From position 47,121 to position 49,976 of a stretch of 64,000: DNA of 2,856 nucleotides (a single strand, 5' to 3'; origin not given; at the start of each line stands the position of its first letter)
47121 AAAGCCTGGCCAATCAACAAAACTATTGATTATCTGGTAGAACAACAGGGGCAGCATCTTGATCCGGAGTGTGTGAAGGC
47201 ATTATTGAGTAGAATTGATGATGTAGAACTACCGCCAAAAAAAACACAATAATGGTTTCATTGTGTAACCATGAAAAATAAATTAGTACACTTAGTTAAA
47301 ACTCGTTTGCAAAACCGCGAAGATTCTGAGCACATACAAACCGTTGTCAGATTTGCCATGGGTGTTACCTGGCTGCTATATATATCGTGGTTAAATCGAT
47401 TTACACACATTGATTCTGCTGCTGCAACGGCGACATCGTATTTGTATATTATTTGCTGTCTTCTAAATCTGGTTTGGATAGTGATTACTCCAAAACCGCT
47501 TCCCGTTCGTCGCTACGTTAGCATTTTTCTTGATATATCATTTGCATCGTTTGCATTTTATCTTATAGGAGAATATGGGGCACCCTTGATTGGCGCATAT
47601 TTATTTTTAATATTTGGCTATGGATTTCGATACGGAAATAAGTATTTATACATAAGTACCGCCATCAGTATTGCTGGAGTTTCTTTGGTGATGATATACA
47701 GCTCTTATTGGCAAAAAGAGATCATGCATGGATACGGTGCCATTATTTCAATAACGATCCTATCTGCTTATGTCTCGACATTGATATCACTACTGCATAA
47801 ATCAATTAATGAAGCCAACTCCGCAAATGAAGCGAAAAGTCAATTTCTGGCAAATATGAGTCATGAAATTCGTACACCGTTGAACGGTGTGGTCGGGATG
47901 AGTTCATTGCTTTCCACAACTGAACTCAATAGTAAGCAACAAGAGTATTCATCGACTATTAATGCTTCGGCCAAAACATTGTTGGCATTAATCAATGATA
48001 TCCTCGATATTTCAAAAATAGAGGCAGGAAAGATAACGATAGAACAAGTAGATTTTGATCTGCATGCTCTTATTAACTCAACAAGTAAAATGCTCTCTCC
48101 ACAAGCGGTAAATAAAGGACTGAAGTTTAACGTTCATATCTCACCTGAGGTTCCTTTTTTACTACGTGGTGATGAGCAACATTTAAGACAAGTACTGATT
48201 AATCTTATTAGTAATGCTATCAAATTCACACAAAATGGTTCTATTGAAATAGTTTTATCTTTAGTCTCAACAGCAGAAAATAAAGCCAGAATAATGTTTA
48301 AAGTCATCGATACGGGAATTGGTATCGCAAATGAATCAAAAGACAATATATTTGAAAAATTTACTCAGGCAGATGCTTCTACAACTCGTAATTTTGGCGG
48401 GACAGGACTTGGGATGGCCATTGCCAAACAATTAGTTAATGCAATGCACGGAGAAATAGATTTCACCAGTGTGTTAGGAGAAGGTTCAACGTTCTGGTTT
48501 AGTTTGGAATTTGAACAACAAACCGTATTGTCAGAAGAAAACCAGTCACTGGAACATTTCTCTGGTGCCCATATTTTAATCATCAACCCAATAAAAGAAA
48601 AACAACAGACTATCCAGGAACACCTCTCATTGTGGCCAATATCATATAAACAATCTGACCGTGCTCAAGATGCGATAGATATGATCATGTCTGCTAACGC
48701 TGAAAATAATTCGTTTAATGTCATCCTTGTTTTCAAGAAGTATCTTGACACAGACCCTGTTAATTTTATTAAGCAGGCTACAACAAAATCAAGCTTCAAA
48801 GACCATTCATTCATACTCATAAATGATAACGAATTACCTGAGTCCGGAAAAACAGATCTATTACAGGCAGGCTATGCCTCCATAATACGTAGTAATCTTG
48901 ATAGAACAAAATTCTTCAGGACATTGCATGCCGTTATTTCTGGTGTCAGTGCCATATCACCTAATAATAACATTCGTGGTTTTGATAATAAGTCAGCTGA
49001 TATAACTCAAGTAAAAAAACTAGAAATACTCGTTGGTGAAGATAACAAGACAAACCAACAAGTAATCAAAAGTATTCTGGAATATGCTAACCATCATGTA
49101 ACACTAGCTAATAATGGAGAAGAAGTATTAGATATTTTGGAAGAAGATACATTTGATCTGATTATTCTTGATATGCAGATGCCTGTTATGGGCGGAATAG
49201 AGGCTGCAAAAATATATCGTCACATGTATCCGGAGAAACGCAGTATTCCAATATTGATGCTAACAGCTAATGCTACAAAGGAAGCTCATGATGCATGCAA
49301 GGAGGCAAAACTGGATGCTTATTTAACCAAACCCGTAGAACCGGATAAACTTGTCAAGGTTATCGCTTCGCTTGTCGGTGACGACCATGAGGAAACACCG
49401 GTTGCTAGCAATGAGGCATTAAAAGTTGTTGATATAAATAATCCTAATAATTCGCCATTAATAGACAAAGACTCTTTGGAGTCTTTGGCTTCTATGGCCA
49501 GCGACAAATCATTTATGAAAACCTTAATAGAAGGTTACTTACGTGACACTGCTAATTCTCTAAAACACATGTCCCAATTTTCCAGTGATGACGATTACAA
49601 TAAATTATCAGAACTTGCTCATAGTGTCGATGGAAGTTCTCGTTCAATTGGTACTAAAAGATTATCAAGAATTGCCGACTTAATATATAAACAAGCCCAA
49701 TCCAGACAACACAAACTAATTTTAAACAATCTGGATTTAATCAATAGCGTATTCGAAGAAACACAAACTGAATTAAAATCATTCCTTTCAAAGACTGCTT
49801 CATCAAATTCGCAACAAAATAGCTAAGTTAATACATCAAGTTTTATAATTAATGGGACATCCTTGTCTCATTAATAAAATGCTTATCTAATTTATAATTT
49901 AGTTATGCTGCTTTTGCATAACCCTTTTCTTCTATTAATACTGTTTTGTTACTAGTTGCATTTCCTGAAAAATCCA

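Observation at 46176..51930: Complete DSF-family (RpfF/RpfC/RpfG-like) cell-cell signalling locus in a Pseudomonas-like marine-type genome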

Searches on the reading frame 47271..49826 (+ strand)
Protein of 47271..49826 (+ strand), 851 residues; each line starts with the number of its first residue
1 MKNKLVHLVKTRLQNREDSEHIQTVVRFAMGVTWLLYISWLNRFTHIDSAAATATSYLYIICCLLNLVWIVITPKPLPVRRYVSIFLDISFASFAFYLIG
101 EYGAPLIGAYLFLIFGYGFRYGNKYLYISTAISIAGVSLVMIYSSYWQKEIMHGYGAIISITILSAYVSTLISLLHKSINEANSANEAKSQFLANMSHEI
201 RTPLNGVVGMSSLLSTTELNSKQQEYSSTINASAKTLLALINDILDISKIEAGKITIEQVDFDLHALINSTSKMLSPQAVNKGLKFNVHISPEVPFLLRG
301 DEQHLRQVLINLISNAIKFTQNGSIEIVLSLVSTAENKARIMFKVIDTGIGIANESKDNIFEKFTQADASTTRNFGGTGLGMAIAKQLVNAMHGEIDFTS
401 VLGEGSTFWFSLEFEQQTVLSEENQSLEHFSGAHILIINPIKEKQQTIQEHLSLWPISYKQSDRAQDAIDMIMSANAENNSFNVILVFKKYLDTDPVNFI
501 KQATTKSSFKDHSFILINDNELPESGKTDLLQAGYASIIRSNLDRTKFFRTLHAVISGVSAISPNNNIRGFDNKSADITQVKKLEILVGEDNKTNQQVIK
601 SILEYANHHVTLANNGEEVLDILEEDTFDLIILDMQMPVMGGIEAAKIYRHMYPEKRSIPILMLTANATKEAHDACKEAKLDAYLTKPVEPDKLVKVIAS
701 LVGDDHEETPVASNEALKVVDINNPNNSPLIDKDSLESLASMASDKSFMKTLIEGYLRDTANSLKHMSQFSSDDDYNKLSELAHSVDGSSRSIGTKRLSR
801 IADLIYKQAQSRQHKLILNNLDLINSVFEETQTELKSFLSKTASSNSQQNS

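Call 3: search_protein_families(library=pfam, proteins=[window:47271-49826:+])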
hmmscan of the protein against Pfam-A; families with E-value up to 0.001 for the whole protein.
window:47271-49826:+ (851 aa): 4 families
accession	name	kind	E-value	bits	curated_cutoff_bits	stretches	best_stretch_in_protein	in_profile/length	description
PF02518.31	HATPase_c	-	6.7e-29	101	26.4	1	300-415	1-110/111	Histidine kinase-, DNA gyrase B-, and HSP90-like ATPase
PF00072.30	Response_reg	-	1.4e-23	83.6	30.2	1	586-698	1-110/111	Response regulator receiver domain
PF00512.31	HisKA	-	7.5e-23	80.8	26.9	1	188-253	1-66/66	His Kinase A (phospho-acceptor) domain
PF01627.28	Hpt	-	2.2e-06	28.2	24.6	1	753-822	3-72/84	Hpt domain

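Call 4: search_protein_families(library=ncbifam, proteins=[window:47271-49826:+])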
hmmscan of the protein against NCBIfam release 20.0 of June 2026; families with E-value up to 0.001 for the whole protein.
window:47271-49826:+ (851 aa): 149 families (the best 25 are shown)
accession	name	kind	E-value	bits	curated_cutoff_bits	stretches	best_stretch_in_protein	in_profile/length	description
NF008318.0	PRK11107.1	equivalog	9.3e-130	434.3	890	1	180-814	284-891/920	two-component sensor histidine kinase BarA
TIGR02956.1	TMAO_torS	equivalog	6.4e-122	408.5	676.5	2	178-556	453-820/967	TMAO reductase system sensor histidine kinase/response regulator TorS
NF008302.0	PRK11091.1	equivalog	9.1e-95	318.4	838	2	180-472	274-565/779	aerobic respiration two-component sensor histidine kinase ArcB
NF045901.1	HisKinLetSLeg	equivalog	1.2e-92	311.4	1650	1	184-815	288-879/906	two-component system sensor histidine kinase LetS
NF041947.1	LuxQ_Vibrio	equivalog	1.4e-89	301.1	1200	2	180-429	463-711/843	quorum-sensing autoinducer 2 sensor kinase/phosphatase LuxQ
NF011874.0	PRK15347.1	equivalog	4.4e-88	296.4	852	2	174-421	383-621/921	two component system sensor kinase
NF008099.0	PRK10841.1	equivalog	6.6e-74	249.2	920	2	164-481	446-756/949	two-component system sensor histidine kinase RcsC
NF038297.2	hybrid_HK_HrmK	equivalog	4.6e-73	246.8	725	2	175-447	221-505/607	hybrid histidine kinase/response regulator HrmK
NF008543.0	PRK11466.1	equivalog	2.9e-67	227.3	982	2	177-504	432-749/914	TMAO reductase system sensor histidine kinase/response regulator TorS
NF046044.1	PnpS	equivalog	8.4e-58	196.2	400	1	172-412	153-389/390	two-component system histidine kinase PnpS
NF041832.1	near_NosP_CTERM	subfamily_domain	6.1e-57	193.4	400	2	184-520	2-336/370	NahK/ErcS family hybrid sensor histidine kinase/response regulator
NF007420.1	PRK09959.1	equivalog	1.8e-54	184.8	1995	2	170-418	693-942/1197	acid-sensing system histidine kinase EvgS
NF047465.1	hybrid_HK_LvrA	exception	8.1e-53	179.6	1200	2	183-448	196-458/819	hybrid histidine kinase/response regulator LvrA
TIGR02966.1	phoR_proteo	equivalog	5.3e-49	167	334.2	1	167-411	92-332/333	phosphate regulon sensor histidine kinase PhoR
NF047874.1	MASE3_PAS_HK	subfamily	9.5e-48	163.4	560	1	174-419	383-629/655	MASE3 domain-containing sensor histidine kinase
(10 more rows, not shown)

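Call 6: search_solved_structures(query=window:47271-49826:+, max_evalue=1e-20)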
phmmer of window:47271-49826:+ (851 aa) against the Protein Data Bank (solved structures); distinct sequences matched with E-value up to 1e-20: 21.
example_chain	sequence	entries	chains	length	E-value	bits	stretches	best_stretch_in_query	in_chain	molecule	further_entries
7p8e_A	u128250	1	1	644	2.4e-69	237.6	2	182-331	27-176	Receiver domain of histidine kinase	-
7z8n_A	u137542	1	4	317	8e-66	225.9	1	179-414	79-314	Histidine kinase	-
6qrj_A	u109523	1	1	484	4.1e-59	203.7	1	192-415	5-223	Hybrid kinase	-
6dk8_A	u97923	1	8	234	4.7e-41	144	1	191-418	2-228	RetS (Regulator of Exopolysaccharide and Type III Secretion)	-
7n0e_B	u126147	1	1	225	8.8e-41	143.1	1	189-412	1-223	Histidine kinase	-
6dk7_A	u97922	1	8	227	1.1e-40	142.8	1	191-415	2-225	RetS (Regulator of Exopolysaccharide and Type III Secretion)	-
4jas_A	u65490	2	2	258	1.9e-31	112.3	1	182-410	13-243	Histidine kinase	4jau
5uht_A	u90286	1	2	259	5.3e-30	107.5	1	182-410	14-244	Sensor histidine kinase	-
3dge_A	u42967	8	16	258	5.4e-30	107.5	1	182-410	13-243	Sensor protein | Histidine kinase | Sensor histidine kinase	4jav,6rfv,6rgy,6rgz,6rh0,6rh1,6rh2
2c2a_A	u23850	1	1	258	5.4e-30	107.5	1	182-410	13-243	SENSOR HISTIDINE KINASE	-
6azr_A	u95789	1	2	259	2.6e-29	105.2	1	182-410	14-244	Sensor histidine kinase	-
6rh7_A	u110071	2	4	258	1.3e-28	102.9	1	182-410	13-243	Sensor histidine kinase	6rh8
6paj_A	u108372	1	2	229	8.9e-27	96.8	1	186-412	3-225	Sensor protein SrrB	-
4i5s_A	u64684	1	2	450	2.8e-26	95.2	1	165-418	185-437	Putative histidine kinase CovS; VicK-like protein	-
4q20_A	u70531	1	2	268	3.9e-25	91.4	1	184-417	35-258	Sensor protein DivL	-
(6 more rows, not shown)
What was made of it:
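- On RpfC (DSF sensor hybrid kinase): The REC matches the RpfC REC chain 3m6m_D at 6.6e-21 (call 6).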
